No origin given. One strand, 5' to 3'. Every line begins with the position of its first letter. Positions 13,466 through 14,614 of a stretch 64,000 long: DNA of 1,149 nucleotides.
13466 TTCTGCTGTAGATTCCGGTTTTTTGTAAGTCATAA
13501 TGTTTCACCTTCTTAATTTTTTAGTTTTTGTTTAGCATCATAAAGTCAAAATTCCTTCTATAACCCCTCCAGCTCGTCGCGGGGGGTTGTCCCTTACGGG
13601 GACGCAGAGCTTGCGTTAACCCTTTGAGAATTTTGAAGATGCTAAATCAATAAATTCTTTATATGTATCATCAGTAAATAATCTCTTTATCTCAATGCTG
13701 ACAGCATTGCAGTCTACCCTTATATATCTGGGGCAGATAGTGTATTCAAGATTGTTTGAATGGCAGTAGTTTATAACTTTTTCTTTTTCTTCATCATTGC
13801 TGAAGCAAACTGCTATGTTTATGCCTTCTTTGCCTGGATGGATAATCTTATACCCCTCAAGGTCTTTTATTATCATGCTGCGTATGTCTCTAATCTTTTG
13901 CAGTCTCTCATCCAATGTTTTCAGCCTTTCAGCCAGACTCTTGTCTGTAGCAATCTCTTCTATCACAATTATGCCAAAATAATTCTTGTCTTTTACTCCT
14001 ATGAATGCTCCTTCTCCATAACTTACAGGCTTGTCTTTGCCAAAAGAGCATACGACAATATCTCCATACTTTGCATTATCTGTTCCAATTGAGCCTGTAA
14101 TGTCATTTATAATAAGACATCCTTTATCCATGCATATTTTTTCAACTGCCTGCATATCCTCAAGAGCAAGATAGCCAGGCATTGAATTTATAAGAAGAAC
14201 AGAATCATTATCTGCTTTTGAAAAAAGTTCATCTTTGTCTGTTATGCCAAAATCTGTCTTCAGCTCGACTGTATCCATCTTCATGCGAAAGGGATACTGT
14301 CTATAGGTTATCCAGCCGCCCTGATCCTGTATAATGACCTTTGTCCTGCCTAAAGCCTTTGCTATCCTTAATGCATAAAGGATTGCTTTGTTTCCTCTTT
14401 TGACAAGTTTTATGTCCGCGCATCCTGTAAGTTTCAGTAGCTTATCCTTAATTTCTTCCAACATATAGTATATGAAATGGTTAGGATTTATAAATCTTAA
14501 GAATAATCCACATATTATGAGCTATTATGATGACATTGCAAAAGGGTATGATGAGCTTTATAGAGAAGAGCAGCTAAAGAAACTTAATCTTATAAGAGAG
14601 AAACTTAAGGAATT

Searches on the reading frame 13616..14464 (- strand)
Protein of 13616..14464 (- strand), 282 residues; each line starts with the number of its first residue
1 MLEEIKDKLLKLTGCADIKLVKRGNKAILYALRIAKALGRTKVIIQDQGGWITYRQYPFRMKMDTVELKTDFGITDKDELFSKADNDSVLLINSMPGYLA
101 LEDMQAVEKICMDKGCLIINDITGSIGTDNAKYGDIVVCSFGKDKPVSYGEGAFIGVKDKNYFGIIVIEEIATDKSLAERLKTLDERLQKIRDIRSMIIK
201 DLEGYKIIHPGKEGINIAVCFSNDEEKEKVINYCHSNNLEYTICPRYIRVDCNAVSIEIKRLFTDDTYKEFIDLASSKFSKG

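Call 102: search_protein_families(library=pfam, proteins=[window:13616-14464:-], max_evalue=0.0001)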
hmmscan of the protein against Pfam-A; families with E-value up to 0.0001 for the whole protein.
window:13616-14464:- (282 aa): 1 family
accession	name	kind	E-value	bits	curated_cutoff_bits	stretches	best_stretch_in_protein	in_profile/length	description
PF01041.23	DegT_DnrJ_EryC1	-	3.9e-05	23.5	19.8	1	97-161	123-190/360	DegT/DnrJ/EryC1/StrS aminotransferase family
